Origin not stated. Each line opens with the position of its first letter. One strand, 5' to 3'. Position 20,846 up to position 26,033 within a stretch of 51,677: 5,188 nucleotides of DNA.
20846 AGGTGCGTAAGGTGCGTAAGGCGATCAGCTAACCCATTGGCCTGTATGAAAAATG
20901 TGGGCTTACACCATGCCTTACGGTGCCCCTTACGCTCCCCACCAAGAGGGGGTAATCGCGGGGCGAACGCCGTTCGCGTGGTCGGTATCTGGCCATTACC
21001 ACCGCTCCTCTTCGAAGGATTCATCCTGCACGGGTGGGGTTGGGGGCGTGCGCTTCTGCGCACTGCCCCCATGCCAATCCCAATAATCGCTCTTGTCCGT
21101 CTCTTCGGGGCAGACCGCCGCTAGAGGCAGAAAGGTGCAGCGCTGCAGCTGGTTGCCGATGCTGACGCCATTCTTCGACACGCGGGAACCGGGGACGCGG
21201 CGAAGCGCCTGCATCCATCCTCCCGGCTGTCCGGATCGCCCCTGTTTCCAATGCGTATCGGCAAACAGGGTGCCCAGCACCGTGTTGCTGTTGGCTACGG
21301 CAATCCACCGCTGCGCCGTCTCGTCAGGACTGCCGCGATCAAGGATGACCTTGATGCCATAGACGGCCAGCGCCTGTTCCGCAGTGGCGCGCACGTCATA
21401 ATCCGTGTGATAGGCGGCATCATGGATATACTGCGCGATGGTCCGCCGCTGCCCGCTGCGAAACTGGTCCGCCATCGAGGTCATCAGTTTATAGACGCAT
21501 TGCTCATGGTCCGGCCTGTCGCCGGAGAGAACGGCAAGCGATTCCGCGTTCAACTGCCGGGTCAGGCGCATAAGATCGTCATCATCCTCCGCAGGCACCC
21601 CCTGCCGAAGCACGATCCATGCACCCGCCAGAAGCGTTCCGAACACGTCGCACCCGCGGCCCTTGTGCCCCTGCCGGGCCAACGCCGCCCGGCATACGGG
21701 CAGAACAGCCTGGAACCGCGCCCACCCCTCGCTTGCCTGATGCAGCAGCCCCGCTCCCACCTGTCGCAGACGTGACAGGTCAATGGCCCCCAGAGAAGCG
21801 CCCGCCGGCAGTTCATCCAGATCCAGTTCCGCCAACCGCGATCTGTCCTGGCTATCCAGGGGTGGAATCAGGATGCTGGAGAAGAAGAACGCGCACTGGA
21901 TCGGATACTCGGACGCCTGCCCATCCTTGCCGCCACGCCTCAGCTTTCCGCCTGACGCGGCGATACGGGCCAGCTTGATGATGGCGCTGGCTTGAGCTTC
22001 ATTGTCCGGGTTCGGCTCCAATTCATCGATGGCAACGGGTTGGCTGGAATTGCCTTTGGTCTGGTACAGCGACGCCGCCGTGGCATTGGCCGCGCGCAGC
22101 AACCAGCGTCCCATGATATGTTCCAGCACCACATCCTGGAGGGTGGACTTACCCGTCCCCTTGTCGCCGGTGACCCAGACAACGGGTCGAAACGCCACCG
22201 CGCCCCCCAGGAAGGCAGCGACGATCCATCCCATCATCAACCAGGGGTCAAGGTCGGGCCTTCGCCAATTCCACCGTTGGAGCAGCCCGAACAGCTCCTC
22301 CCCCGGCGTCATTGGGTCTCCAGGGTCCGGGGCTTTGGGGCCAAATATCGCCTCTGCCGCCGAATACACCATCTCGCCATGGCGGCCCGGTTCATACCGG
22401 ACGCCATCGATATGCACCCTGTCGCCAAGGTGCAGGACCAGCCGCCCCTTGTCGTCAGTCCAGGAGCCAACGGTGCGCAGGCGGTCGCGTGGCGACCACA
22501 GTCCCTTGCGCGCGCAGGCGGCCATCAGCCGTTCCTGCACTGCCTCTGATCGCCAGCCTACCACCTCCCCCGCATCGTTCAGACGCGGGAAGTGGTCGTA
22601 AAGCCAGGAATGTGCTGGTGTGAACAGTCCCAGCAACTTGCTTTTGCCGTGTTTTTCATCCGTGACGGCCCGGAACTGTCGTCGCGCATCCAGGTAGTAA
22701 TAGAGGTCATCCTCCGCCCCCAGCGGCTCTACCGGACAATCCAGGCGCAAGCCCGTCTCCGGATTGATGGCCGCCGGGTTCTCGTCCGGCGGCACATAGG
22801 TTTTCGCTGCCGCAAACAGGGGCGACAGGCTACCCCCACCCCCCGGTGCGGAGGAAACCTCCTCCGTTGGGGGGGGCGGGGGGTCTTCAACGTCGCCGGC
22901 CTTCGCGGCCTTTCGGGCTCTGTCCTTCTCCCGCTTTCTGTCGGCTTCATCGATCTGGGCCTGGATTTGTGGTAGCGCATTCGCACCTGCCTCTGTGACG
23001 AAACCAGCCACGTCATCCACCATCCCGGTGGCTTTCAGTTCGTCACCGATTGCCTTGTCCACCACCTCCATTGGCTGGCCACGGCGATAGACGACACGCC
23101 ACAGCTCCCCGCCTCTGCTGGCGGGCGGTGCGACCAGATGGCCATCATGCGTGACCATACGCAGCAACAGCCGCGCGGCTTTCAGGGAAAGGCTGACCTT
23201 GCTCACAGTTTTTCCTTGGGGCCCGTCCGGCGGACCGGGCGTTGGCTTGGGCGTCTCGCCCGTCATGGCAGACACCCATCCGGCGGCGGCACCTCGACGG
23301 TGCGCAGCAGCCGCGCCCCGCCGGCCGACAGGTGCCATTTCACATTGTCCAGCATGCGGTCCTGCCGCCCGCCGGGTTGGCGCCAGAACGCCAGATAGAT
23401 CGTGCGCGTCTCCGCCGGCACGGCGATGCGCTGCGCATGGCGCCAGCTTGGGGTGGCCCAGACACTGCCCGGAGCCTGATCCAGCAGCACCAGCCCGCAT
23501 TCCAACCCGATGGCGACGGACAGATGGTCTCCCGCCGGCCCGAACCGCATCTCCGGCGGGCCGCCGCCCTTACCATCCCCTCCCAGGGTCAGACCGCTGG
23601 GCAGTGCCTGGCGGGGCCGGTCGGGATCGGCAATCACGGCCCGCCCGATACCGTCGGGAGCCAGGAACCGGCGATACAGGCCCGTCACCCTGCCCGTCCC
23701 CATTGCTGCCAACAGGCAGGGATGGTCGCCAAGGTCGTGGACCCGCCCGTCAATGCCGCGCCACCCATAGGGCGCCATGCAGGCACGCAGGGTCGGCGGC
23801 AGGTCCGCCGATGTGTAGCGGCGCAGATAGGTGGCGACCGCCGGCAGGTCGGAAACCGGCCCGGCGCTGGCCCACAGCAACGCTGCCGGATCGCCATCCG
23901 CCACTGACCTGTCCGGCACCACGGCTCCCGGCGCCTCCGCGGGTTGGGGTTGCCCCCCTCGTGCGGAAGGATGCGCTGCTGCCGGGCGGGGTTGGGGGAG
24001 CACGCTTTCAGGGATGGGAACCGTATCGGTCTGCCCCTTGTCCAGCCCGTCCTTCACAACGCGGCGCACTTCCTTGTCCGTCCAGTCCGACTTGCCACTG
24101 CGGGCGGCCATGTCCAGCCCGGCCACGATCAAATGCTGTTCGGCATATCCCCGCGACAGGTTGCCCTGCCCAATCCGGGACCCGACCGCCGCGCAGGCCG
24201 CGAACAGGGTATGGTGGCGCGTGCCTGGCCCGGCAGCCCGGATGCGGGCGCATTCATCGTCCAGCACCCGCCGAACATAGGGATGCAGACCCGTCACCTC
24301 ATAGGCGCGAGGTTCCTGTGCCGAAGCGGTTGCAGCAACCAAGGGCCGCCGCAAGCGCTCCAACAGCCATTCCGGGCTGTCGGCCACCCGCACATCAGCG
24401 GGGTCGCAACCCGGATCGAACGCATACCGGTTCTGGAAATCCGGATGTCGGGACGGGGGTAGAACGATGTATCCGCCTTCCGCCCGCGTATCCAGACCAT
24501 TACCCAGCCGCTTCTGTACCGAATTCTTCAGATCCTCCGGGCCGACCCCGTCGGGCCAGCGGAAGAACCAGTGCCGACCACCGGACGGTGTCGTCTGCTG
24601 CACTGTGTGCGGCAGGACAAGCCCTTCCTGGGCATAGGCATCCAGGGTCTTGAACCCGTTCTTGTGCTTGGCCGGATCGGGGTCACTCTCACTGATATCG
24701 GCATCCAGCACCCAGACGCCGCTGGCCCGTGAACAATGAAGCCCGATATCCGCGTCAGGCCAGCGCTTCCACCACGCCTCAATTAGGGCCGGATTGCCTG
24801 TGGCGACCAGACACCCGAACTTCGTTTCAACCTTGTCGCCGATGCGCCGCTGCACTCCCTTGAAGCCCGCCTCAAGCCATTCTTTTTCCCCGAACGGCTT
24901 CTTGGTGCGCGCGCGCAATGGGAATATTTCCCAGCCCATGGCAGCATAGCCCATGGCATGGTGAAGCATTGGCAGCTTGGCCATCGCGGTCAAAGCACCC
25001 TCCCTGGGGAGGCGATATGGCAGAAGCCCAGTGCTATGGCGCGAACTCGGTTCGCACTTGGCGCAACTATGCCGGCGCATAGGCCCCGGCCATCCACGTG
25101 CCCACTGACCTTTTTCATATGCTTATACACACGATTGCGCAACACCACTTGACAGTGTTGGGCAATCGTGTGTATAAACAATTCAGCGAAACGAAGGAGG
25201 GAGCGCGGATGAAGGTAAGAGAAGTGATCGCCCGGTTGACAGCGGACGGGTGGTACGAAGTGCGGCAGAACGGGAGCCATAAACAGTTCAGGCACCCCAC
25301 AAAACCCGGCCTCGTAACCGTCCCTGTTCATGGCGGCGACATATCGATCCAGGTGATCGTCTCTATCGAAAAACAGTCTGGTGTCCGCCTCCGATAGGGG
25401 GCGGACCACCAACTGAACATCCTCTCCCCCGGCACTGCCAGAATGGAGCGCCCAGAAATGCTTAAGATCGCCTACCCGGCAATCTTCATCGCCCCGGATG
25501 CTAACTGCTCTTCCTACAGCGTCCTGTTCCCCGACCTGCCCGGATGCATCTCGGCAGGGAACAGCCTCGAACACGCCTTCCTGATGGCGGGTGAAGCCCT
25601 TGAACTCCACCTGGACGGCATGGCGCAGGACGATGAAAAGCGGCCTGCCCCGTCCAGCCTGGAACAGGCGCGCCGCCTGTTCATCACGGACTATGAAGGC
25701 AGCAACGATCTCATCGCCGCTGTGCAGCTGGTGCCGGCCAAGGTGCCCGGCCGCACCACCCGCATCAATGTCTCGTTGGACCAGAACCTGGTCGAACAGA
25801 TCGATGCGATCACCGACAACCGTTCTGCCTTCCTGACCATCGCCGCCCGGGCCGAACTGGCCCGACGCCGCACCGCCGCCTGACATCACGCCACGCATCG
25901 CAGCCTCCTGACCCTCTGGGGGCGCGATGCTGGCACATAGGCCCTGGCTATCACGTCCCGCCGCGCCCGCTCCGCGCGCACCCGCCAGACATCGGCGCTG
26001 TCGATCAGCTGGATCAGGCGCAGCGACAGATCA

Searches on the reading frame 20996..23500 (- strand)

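Call 21: search_protein_families(library=pfam, proteins=[window:20996-23500:-], max_evalue=0.001)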
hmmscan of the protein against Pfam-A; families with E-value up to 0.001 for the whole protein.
window:20996-23500:- (834 aa): 0 families

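Call 70: search_protein_families(library=phrogs, proteins=[window:20996-23500:-], max_evalue=0.001)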
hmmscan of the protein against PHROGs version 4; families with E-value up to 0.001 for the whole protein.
window:20996-23500:- (834 aa): 2 families
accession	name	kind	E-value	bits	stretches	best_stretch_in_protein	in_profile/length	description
phrog_21086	-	unknown function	7e-81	273.6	1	246-795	46-601/617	-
phrog_35358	-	DNA, RNA and nucleotide metabolism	6.3e-39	134.6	1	231-674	389-835/968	DNA primase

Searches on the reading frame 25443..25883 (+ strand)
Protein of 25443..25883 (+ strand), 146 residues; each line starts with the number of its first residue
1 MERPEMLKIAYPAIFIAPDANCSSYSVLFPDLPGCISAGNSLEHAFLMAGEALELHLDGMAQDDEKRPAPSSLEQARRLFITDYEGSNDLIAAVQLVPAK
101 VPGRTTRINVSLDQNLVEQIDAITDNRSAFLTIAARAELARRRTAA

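Call 70: search_protein_families(library=phrogs, proteins=[window:25443-25883:+], max_evalue=0.001)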
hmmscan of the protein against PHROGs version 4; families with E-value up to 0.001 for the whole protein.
window:25443-25883:+ (146 aa): 2 families
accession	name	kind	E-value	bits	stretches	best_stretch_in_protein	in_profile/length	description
phrog_497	-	moron, auxiliary metabolic gene and host takeover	1.9e-26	94.3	1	4-142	6-143/342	toxin-antitoxin system HicB-like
phrog_11958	-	unknown function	2.6e-13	51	1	9-72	2-64/84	-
